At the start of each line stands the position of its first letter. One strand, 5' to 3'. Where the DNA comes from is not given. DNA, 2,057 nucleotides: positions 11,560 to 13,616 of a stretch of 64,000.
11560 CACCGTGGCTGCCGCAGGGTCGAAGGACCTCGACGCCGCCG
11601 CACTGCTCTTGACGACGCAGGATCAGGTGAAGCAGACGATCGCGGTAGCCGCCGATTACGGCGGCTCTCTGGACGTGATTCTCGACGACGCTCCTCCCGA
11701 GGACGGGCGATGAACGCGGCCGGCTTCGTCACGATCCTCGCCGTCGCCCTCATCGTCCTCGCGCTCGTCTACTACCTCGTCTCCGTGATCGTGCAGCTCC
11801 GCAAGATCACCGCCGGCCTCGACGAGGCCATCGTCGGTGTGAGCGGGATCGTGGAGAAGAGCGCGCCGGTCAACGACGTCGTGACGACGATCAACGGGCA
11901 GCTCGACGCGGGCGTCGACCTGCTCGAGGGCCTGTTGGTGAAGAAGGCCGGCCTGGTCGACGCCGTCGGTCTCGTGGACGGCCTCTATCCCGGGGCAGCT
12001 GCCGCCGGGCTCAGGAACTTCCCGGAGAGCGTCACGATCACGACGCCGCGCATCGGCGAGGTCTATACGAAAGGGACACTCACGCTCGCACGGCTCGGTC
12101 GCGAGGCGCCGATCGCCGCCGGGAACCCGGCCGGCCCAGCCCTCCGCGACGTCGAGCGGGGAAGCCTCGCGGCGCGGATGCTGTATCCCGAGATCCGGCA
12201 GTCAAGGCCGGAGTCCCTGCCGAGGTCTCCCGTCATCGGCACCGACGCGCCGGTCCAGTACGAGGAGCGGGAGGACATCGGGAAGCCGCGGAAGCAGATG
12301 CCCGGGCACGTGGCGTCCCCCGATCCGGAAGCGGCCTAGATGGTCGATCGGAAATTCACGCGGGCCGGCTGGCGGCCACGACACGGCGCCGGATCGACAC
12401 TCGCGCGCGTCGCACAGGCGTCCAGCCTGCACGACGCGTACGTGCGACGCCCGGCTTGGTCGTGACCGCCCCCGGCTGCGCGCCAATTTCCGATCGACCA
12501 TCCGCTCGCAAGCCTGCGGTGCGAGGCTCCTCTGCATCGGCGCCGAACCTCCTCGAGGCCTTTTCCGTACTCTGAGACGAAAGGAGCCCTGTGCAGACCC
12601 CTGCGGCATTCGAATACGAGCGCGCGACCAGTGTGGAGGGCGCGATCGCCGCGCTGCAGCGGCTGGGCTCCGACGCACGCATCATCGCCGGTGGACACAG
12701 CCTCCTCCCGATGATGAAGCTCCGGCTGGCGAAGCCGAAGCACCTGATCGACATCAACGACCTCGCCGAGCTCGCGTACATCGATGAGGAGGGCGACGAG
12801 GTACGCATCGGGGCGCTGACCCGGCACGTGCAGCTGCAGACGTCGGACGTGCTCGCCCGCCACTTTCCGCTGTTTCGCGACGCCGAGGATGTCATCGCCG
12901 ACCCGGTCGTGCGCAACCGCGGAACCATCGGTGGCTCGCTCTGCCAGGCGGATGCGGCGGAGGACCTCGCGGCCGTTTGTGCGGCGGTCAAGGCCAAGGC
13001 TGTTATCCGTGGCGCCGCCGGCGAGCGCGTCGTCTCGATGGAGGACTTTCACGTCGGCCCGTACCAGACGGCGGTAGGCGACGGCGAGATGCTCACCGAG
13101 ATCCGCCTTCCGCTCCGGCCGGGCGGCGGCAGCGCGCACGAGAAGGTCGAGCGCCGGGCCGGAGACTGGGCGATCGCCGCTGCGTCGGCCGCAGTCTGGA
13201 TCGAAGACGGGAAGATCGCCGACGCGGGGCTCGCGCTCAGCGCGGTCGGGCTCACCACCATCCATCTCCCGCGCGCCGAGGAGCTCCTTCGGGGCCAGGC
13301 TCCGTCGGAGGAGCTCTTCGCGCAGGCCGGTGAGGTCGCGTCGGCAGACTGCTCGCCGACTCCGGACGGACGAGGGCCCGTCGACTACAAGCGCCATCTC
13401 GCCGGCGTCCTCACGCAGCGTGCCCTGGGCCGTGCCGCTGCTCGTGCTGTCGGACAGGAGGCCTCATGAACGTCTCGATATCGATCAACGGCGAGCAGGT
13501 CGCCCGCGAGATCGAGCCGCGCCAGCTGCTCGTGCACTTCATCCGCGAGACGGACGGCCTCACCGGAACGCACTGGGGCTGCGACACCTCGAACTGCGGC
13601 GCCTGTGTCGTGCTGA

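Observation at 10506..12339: Array of five translationally coupled small bitopic membrane proteins (DUF948-like layout)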

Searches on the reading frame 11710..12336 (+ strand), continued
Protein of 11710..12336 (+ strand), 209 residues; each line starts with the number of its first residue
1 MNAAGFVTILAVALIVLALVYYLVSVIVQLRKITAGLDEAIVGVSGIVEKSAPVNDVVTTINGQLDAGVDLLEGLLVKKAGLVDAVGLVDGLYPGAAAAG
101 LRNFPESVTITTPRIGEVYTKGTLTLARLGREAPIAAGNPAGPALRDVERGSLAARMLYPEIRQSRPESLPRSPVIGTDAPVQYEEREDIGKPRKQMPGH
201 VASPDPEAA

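Call 83: find_encoding_contigs(protein=P0403, flank=10000, max_places=2)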
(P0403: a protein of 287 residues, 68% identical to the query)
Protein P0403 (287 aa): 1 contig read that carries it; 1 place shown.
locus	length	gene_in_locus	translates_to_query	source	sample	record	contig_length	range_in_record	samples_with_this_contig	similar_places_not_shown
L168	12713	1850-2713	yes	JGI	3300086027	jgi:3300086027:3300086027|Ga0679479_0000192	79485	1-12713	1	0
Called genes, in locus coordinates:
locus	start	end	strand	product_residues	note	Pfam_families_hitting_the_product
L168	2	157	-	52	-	?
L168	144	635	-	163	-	PF01967:MoaC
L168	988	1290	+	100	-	-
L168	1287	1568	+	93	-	-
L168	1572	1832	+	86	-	-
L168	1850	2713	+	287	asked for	-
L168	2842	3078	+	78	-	-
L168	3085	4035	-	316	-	PF00126:HTH_1, PF03466:LysR_substrate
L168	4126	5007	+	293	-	PF00941:FAD_binding_5, PF03450:CO_deh_flav_C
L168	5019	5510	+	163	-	PF01799:Fer2_2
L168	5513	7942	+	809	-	PF01315:Ald_Xan_dh_C, PF02738:MoCoBD_1, PF20256:MoCoBD_2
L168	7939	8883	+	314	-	PF02625:XdhC_CoxI, PF13478:XdhC_C, PF04945:YHS (weak)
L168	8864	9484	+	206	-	PF12804:NTP_transf_3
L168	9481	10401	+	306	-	PF13191:AAA_16 (weak), PF13401:AAA_22 (faint), PF00004:AAA, PF07724:AAA_2 (faint), PF07726:AAA_3 (faint), PF07728:AAA_5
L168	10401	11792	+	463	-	PF05762:VWA_CoxE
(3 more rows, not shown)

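Call 93: fold_search(model_id=the predicted structure, library=pdb)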
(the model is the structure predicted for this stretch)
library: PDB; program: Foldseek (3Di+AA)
matches with E <= 10: 0; with E <= 0.001: 0
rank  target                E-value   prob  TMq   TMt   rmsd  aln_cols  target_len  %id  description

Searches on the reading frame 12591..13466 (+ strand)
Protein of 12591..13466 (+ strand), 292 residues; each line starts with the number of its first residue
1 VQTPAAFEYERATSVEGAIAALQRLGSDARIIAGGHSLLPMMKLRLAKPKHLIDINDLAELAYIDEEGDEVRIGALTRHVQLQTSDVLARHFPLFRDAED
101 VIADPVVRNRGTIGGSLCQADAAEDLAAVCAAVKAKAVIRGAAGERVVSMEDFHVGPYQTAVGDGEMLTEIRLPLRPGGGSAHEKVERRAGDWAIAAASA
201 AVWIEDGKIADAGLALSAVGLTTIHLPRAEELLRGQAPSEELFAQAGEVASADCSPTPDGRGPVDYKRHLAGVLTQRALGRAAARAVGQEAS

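Call 14: search_protein_families(library=pfam, proteins=[window:12591-13466:+], max_evalue=0.001)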
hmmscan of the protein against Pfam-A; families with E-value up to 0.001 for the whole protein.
window:12591-13466:+ (292 aa): 2 families
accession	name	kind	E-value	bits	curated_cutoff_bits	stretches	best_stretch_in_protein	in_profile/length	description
PF00941.27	FAD_binding_5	-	1.3e-48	165.4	27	1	6-175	2-169/170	FAD binding domain in molybdopterin dehydrogenase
PF03450.22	CO_deh_flav_C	-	3.7e-23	82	25.5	1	183-281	3-101/102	CO dehydrogenase flavoprotein C-terminal domain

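Call 71: search_dna_similar(query=window:12591-13466:+, collection=plasmids, mode=protein, max_evalue=1e-20, max_rows=40)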
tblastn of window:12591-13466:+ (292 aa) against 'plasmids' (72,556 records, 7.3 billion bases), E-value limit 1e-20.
Records with a match: 190; places in all: 209; records where one place covers at least 80% of the query: 168.
Best place of each record, by identity: <60% 190.
By first word of the organism name: Sinorhizobium 62; Rhizobium 13; Arthrobacter 8; Ensifer 8; Azospirillum 7; Bradyrhizobium 6; Cupriavidus 5; Roseivivax 4; Agrobacterium 4; Shinella 4; and 42 more.
By predicted mobility (MOB-suite, as given by PLSDB): non-mobilizable 85; mobilizable 57; conjugative 48.
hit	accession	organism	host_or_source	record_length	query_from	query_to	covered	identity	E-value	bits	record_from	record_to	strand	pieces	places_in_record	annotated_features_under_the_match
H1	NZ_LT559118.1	Nonomuraea gerenzanensis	-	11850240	1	275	94%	59.4%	5e-77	261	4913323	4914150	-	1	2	none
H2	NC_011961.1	Thermomicrobium roseum DSM 5159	-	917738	1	271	93%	44.0%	2e-48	179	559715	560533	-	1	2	xanthine dehydrogenase family protein subunit M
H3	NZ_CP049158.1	Caballeronia sp. SBC1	whole organism,soil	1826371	4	276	93%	43.1%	2e-43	165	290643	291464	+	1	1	none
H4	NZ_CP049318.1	Caballeronia sp. SBC2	whole organism,soil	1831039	4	276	93%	43.1%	2e-43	165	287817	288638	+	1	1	none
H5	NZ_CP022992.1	Paraburkholderia aromaticivorans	-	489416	4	276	93%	42.0%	2e-47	176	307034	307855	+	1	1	xanthine dehydrogenase family protein subunit M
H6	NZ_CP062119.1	Aminobacter sp. SR38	bacterial pure culture,soil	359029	4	276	93%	41.6%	1e-42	162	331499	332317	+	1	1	xanthine dehydrogenase family protein subunit M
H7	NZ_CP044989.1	Deinococcus sp. AJ005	single cell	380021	4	275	93%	41.5%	8e-45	169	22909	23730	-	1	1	xanthine dehydrogenase family protein subunit M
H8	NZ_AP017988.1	Aminobacter sp. SS-2016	Lotus japoicus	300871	4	276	93%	41.2%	9e-44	166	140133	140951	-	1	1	xanthine dehydrogenase family protein subunit M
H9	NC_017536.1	Afipia carboxidovorans OM4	-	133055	4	274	93%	41.5%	6e-49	181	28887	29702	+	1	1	coxM: carbon monoxide dehydrogenase medium subunit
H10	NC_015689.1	Afipia carboxidovorans OM5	-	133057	4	274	93%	41.5%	6e-49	181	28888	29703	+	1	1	coxM: carbon monoxide dehydrogenase medium subunit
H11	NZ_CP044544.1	Bradyrhizobium betae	Beta vulgaris,Cell culture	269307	4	274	93%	41.5%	3e-46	173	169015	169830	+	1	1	xanthine dehydrogenase family protein subunit M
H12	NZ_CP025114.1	Bradyrhizobium sp. SK17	whole organism,agricultural soil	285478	4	274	93%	41.5%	3e-46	173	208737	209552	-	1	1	xanthine dehydrogenase family protein subunit M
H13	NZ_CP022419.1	Pseudosulfitobacter pseudonitzschiae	Skeletonema marinoi strain RO5AC,Cell ...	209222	4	274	93%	40.6%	2e-40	156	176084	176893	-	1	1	xanthine dehydrogenase family protein subunit M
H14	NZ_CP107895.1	Streptomyces sp. NBC_00467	-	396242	1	276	95%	39.7%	1e-37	148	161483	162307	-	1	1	xanthine dehydrogenase family protein subunit M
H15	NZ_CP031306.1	Natronorubrum bangense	Cell culture,The Bange salt-alkaline ...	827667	1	276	95%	39.6%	7e-50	184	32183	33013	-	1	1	xanthine dehydrogenase family protein subunit M | SRPBCC domain-containing protein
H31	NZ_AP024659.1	Arthrobacter sp. NicSoilB11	-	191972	4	270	91%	38.3%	8e-35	140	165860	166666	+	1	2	kdhA: 6-hydroxypseudooxynicotine dehydrogenase complex subunit alpha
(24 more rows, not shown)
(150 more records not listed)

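Call 72: get_annotated_region(hit=H1, flank=9000)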
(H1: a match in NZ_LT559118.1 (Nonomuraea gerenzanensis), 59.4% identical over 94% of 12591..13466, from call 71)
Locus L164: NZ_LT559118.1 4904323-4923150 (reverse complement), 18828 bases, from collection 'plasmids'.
description: Nonomuraea gerenzanensis isolate nono1 plasmid I, complete sequence
organism: Nonomuraea gerenzanensis (NCBI taxid 93944)
taxonomy: Bacteria; Actinomycetota; Actinomycetes; Streptosporangiales; Streptosporangiaceae; Nonomuraea; Nonomuraea gerenzanensis
host: -; source: -; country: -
typing (MOB-suite, as given by PLSDB): non-mobilizable
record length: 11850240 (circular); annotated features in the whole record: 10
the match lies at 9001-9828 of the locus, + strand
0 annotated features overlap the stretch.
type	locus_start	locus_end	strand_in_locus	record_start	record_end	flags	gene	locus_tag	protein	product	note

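Call 74: get_annotated_region(hit=H10, flank=9000)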
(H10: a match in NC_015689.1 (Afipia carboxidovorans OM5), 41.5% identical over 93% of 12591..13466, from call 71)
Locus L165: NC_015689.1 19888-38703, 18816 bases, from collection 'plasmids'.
description: Afipia carboxidovorans OM5 plasmid pHCG3, complete sequence
organism: Afipia carboxidovorans OM5 (NCBI taxid 504832)
taxonomy: Bacteria; Pseudomonadota; Alphaproteobacteria; Hyphomicrobiales; Nitrobacteraceae; Afipia; Afipia carboxidovorans; Afipia carboxidovorans OM5
host: -; source: -; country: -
typing (MOB-suite, as given by PLSDB): conjugative; replicon rep_cluster_503; relaxase MOBQ; mating-pair formation MPF_T
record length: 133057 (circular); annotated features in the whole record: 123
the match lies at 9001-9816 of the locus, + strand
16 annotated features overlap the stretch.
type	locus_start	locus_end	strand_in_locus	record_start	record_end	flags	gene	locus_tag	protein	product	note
CDS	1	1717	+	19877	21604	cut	-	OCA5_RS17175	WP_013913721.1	type I secretion system permease/ATPase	GO:0030253 - protein secretion by the type I secretion system [Evidence IEA]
CDS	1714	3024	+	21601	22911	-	-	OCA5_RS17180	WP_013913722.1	HlyD family type I secretion periplasmic adaptor subunit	GO:0030253 - protein secretion by the type I secretion system [Evidence IEA]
CDS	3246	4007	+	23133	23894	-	-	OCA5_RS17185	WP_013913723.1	ImuA family protein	-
CDS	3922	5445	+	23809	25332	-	-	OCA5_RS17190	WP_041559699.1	DUF6504 family protein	-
CDS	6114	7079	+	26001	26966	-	-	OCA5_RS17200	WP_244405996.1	transporter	-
CDS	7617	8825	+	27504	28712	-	-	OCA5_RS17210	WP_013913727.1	MHYT domain-containing protein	-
CDS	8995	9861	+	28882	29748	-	coxM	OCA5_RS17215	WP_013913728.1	carbon monoxide dehydrogenase medium subunit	-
CDS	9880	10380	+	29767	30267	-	coxS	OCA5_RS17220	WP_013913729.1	carbon monoxide dehydrogenase small subunit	-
CDS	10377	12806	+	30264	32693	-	-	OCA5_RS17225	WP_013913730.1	aerobic carbon-monoxide dehydrogenase large subunit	-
CDS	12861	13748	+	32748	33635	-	-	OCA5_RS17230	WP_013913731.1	MoxR family ATPase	-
CDS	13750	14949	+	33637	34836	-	-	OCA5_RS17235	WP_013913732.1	VWA domain-containing protein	-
CDS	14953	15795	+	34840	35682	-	-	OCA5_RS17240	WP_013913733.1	XdhC family protein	-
CDS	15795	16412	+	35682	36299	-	-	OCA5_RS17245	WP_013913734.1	carbon monoxide dehydrogenase subunit G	-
CDS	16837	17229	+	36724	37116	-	-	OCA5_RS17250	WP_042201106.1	MHYT domain-containing protein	-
CDS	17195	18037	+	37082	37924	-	-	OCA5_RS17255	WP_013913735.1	MHYT domain-containing protein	-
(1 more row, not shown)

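Call 75: get_annotated_region(hit=H2, flank=7000)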
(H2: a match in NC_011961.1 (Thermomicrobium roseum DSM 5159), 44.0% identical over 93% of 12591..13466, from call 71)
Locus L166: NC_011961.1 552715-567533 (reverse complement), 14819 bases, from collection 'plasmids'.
description: Thermomicrobium roseum DSM 5159 plasmid unnamed, complete sequence
organism: Thermomicrobium roseum DSM 5159 (NCBI taxid 309801)
taxonomy: Bacteria; Thermomicrobiota; Thermomicrobia; Thermomicrobiales; Thermomicrobiaceae; Thermomicrobium; Thermomicrobium roseum; Thermomicrobium roseum DSM 5159
host: -; source: -; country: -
typing (MOB-suite, as given by PLSDB): non-mobilizable
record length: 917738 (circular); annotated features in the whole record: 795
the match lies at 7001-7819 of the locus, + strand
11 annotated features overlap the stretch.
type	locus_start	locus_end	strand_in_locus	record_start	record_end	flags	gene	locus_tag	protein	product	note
CDS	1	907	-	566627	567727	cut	-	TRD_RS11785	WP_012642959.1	Xaa-Pro peptidase family protein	GO:0006508 - proteolysis [Evidence IEA]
CDS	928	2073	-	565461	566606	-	-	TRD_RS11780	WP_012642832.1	hypothetical protein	-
CDS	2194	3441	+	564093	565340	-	-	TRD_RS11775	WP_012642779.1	GAF domain-containing sensor histidine kinase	-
CDS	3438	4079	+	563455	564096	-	-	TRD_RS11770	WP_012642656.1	response regulator transcription factor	GO:0000160 - phosphorelay signal transduction system [Evidence IEA]; GO:0006355 - regulation of DNA-templated ...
CDS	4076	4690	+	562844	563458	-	-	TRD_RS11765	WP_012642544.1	nucleotidyltransferase family protein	-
CDS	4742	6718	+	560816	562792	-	-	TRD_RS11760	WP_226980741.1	S9 family peptidase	-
CDS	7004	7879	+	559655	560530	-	-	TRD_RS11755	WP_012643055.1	xanthine dehydrogenase family protein subunit M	-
CDS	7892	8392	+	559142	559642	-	-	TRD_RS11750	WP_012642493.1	(2Fe-2S)-binding protein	-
CDS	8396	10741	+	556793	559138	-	-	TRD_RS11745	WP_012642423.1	aerobic carbon-monoxide dehydrogenase large subunit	-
CDS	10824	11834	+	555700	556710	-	-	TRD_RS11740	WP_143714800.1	XdhC family protein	-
CDS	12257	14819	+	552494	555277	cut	acnA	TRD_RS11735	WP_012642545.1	aconitate hydratase AcnA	GO:0006099 - tricarboxylic acid cycle [Evidence IEA]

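Call 99: get_annotated_region(hit=H31, flank=20000)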
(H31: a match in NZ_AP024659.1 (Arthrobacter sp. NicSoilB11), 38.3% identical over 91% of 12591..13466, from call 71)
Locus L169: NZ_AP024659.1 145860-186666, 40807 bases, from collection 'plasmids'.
description: Arthrobacter sp. NicSoilB11 plasmid NicSoilB11-2, complete sequence
organism: Arthrobacter sp. NicSoilB11 (NCBI taxid 2830999)
taxonomy: Bacteria; Actinomycetota; Actinomycetes; Micrococcales; Micrococcaceae; Arthrobacter; Arthrobacter sp. NicSoilB11
host: -; source: -; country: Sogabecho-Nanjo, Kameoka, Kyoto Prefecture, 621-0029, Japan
typing (MOB-suite, as given by PLSDB): conjugative; relaxase MOBP; mating-pair formation MPF_T
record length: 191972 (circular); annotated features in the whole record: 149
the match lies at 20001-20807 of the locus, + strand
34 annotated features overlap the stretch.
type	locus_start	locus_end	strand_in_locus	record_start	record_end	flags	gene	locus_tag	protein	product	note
CDS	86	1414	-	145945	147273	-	-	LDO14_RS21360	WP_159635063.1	APC family permease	-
CDS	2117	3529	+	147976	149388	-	pmfR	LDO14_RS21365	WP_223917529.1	transcciptional activator PmfR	GO:0019608 - nicotine catabolic process [Evidence IEA]; GO:0045893 - positive regulation of DNA-templated transcription ...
CDS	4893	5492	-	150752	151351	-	nboR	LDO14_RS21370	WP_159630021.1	nicotine blue oxidoreductase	GO:0009820 - alkaloid metabolic process [Evidence IEA]; GO:0019608 - nicotine catabolic process [Evidence IEA]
CDS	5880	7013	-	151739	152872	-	-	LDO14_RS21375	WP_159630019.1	XdhC family protein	-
CDS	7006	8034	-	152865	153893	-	-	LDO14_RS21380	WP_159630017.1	VWA domain-containing protein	-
CDS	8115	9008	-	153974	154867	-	-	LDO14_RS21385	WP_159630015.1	MoxR family ATPase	-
CDS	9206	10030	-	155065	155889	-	-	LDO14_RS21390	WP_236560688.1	carbon-nitrogen family hydrolase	-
CDS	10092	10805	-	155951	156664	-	-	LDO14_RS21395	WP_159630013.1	SRPBCC family protein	-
CDS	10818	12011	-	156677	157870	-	-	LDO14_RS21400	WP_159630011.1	FAD-dependent monooxygenase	-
CDS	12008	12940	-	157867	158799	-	-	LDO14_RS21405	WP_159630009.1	cyclase family protein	-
CDS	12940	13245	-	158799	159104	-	-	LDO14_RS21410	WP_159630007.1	Dabb family protein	-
CDS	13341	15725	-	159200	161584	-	kdhC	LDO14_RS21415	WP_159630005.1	6-hydroxypseudooxynicotine dehydrogenase complex subunit gamma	-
CDS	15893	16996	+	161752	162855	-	-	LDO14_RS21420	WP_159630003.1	2,6-dihydropseudooxynicotine hydrolase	-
CDS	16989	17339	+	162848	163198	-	-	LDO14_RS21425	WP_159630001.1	cupin domain-containing protein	-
CDS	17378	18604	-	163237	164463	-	-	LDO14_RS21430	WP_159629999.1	helix-turn-helix domain-containing protein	-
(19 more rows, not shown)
